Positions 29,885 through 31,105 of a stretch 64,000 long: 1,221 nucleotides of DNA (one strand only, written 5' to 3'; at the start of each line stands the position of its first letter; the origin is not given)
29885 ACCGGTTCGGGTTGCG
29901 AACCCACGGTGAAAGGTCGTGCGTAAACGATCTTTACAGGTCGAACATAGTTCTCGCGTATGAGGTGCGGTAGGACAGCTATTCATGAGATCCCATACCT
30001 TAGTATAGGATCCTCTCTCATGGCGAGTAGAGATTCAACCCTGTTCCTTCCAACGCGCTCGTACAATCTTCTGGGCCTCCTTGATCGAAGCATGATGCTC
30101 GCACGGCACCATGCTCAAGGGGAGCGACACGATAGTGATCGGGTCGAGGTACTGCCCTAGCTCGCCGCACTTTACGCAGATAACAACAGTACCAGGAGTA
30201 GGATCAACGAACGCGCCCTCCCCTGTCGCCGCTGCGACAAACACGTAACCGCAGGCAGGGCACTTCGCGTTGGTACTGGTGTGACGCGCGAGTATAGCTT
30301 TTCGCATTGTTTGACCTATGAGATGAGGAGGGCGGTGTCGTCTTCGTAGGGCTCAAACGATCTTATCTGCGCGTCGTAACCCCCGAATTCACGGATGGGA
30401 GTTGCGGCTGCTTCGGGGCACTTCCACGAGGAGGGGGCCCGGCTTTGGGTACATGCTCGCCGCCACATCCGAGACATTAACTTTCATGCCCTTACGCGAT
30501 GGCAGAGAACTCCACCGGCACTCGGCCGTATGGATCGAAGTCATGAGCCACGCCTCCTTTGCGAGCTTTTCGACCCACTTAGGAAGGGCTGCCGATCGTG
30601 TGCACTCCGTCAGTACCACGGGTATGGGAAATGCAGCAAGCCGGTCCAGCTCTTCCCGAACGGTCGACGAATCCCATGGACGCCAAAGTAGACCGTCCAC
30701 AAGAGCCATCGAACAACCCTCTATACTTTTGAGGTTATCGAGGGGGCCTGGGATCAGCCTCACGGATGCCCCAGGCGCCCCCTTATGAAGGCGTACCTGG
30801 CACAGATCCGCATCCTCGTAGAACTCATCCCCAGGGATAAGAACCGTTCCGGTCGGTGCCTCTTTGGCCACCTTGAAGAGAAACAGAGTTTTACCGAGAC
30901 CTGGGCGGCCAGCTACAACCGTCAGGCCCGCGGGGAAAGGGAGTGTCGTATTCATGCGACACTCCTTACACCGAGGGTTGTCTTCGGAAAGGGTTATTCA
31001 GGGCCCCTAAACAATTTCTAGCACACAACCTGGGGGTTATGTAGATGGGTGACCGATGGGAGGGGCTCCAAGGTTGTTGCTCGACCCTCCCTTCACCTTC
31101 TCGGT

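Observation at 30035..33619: Flotillin/NfeD pair adjacent to a RecA-like ATPase and a zinc ribbon, all on the minus strand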

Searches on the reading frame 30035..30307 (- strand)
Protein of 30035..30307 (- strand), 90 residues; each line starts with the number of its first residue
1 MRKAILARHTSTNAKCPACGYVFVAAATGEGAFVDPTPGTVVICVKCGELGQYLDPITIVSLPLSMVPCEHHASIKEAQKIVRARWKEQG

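Call 4: search_protein_families(library=pfam, proteins=[window:30035-30307:-], max_evalue=0.01)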
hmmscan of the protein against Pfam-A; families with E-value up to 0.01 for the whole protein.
window:30035-30307:- (90 aa): 1 family
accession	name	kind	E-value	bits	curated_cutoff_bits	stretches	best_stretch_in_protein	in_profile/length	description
PF20120.5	DUF6510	-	0.0049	17.2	26.4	1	9-50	22-60/86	Family of unknown function (DUF6510)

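Call 7: search_protein_families(library=phrogs, proteins=[window:30035-30307:-], max_evalue=0.01)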
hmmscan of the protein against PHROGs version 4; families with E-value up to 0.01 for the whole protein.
window:30035-30307:- (90 aa): 0 families

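Call 30: search_protein_families(library=ncbifam, proteins=[window:30035-30307:-], max_evalue=0.01)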
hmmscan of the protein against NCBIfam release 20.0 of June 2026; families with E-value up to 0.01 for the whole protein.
window:30035-30307:- (90 aa): 2 families
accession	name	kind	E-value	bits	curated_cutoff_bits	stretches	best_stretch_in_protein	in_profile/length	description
NF001669.0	PRK00432.1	equivalog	0.0023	17.9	54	0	11-26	24-39/58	30S ribosomal protein S27ae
TIGR04165.1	methano_modCys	hypoth_equivalog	0.0055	16.9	60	0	10-25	33-48/50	TIGR04165 family Cys-rich peptide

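Call 31: search_protein_families(library=padloc, proteins=[window:30035-30307:-], max_evalue=0.01)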
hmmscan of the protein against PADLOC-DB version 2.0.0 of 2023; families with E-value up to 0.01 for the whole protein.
window:30035-30307:- (90 aa): 0 families

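Call 52: find_homologous_proteins(query=window:30035-30307:-, max_evalue=0.01)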
Query window:30035-30307:- (90 aa): 1 proteins with E <= 0.01 among 1 candidates.
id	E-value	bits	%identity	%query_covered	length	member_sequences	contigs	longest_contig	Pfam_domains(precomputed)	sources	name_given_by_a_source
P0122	8.0e-55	200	100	100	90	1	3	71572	-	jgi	jgi:predicted metal-binding protein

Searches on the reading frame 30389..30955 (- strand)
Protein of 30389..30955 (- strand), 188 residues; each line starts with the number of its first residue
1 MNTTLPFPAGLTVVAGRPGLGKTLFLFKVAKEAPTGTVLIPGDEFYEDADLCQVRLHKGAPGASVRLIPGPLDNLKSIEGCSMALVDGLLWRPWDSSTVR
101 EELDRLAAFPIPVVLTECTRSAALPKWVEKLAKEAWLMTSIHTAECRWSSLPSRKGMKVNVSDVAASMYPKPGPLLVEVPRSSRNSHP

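Call 4: search_protein_families(library=pfam, proteins=[window:30389-30955:-], max_evalue=0.01)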
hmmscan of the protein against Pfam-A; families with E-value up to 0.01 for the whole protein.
window:30389-30955:- (188 aa): 0 families

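Call 7: search_protein_families(library=phrogs, proteins=[window:30389-30955:-], max_evalue=0.01)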
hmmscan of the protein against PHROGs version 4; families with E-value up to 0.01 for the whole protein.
window:30389-30955:- (188 aa): 0 families

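Call 30: search_protein_families(library=ncbifam, proteins=[window:30389-30955:-], max_evalue=0.01)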
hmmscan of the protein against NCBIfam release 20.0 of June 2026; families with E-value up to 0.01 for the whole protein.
window:30389-30955:- (188 aa): 1 family
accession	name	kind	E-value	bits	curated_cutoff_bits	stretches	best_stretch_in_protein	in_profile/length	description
TIGR00665.1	DnaB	equivalog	0.0055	15.6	385.25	1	9-33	195-219/435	replicative DNA helicase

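Call 31: search_protein_families(library=padloc, proteins=[window:30389-30955:-], max_evalue=0.01)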
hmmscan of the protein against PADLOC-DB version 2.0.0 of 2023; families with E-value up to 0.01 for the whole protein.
window:30389-30955:- (188 aa): 0 families
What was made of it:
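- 30389..30955 (-): Small P-loop (Walker A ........; Walker-B-like ALVDG) protein of 188 aa. It is NOT part of the flotillin module. It is the first gene of a separate, phage-specific two-gene unit with the Zn-ribbon. It has its own strong Shine-Dalgarno sequence (AAGGAG) and lies 81 nt downstream of the flotillin stop. It has no Pfam, PHROG or PADLOC family (calls 4, 7, 31).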

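Call 47: find_homologous_proteins(query=window:30389-30955:-, max_evalue=0.01)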
Query window:30389-30955:- (188 aa): 1 proteins with E <= 0.01 among 274 candidates.
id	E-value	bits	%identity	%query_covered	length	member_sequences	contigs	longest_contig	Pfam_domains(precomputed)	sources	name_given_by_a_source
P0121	2.4e-102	358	100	85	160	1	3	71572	-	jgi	jgi:hypothetical protein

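Call 48: search_solved_structures(query=window:30389-30955:-, max_evalue=10, show_alignments=2)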
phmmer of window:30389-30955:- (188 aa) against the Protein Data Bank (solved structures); distinct sequences matched with E-value up to 10: 19.
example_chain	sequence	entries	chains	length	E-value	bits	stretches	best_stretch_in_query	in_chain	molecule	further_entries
2x8a_A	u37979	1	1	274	0.19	14.6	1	6-45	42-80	NUCLEAR VALOSIN-CONTAINING PROTEIN-LIKE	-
5vc7_A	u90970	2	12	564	0.43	13.5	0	8-45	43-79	VCP-like ATPase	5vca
8rs9_A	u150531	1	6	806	0.66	12.9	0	8-46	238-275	Transitional endoplasmic reticulum ATPase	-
5g4g_A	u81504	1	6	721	0.84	12.5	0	8-45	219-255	VCP-LIKE ATPASE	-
5lkm_A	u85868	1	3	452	0.85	12.5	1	8-50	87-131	DNA repair protein RadA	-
5g4f_A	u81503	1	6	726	0.85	12.5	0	8-45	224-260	VCP-LIKE ATPASE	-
2q6t_A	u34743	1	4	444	0.86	12.5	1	8-34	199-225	DnaB replication fork helicase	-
8rxc_D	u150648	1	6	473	0.91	12.4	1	8-50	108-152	DNA repair protein RadA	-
7wub_D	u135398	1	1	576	0.99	12.3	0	8-46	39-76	Transitional endoplasmic reticulum ATPase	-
7wub_C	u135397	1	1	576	0.99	12.3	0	8-46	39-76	Transitional endoplasmic reticulum ATPase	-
6mck_A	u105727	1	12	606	1.1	12.1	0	8-46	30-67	Transitional endoplasmic reticulum ATPase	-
8pqx_A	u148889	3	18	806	1.2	12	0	13-45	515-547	Transitional endoplasmic reticulum ATPase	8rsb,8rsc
8r0e_A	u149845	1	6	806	1.2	12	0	8-46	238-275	Transitional endoplasmic reticulum ATPase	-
9ox9_A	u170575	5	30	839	1.4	11.8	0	8-46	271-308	vesicle-fusing ATPase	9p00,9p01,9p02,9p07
9bji_A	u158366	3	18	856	1.7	11.5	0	6-45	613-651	Nuclear valosin-containing protein-like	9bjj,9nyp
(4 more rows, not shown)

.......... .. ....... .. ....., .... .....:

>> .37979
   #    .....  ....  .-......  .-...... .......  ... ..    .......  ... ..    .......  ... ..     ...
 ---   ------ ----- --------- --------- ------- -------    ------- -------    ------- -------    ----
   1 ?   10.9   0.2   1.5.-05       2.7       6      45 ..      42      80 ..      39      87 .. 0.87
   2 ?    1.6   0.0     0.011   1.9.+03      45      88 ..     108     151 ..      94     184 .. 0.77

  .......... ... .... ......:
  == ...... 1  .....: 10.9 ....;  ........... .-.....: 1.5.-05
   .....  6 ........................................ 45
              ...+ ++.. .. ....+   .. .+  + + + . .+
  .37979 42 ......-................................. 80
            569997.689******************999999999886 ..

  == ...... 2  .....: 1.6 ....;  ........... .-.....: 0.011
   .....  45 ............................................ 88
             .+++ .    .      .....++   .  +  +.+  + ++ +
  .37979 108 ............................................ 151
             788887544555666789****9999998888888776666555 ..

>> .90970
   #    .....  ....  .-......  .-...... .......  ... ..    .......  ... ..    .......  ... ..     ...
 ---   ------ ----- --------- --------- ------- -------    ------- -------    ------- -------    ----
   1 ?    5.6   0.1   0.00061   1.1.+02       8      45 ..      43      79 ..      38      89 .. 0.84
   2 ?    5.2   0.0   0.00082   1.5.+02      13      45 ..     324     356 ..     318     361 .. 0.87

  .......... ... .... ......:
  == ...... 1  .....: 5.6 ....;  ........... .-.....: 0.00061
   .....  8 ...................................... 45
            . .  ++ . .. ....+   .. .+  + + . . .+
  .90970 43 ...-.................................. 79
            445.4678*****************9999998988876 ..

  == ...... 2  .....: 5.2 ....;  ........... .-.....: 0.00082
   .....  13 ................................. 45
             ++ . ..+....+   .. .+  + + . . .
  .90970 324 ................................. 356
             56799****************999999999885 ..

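Call 58: search_protein_representatives(protein=window:30389-30955:-)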
Query: 188 residues. Proteins with E-value up to 0.001 (for the whole library): 4; up to 1e-10: 3; up to 1e-30: 2. The best 4 are listed.
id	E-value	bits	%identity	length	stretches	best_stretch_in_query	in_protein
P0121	7.8e-103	358.4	100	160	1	29-188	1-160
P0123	7.6e-46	172.6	49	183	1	1-185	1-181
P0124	9.1e-12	61.4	28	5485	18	4-72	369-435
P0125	9.2e-04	35.3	32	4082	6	12-58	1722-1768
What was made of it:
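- On RecA-like (RecA/DnaB/RadA superfamily) ATPase, for the 188-aa ORF: Exhaustive HMMER finds one true homolog and nothing annotated (call 58).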

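Call 60: find_encoding_contigs(protein=P0123, flank=10000, max_places=2)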
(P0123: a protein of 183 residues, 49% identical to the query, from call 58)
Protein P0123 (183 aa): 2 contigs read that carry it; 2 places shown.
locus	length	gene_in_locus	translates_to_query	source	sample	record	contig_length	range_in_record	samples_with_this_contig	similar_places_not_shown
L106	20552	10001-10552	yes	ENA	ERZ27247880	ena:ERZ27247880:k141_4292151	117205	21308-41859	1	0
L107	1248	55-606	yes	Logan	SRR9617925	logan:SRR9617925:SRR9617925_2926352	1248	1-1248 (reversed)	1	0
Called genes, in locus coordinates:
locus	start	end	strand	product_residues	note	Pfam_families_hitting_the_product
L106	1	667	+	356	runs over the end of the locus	-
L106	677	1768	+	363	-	-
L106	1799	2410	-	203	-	-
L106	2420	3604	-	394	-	-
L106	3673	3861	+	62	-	-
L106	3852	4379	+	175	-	-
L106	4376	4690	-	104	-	-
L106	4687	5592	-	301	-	-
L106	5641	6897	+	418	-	-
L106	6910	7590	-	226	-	-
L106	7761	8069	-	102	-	-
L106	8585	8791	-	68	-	-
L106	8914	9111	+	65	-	-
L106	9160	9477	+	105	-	-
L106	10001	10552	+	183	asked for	-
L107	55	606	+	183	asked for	-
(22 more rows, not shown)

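Call 86: predict_structure(alignment_id=A4)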
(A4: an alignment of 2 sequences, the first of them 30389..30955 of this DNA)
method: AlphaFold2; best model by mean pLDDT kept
length: 188 residues; sequences in the alignment: 2
mean_pLDDT: 40.3   pTM: 0.42
mean pLDDT of the five models: 40.3, 40.1, 39.6, 37.8, 37.4
residues with pLDDT >= 90: 0; 70-90: 4; 50-70: 55; < 50: 129
segments of 3 or more residues with pLDDT < 50: 1-11, 13-65, 118-124, 132-188
pLDDT, mean of each block of 10 residues (from residue 1): 37 41 35 34 28 27 47 57 58 66 67 52 49 36 25 24 28 25 27
secondary structure, 60 per line:
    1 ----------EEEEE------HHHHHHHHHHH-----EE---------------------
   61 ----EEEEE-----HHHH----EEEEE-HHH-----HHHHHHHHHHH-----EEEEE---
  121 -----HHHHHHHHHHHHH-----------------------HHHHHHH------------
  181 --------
elements in order: E11-15 H22-32 E65-69 H75-78 E83-87 H97-107 E113-117 H126-138 H162-168
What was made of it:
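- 30389..30955 (-): The AF2 model has pLDDT 40 (call 86).
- On RecA-like (RecA/DnaB/RadA superfamily) ATPase, for the 188-aa ORF: The AF2 model has pLDDT 40, too low for a fold search (call 86).
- Tried and rejected: The AF2 model has pLDDT 40 and is unusable, so I ran no fold search on it (call 86).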
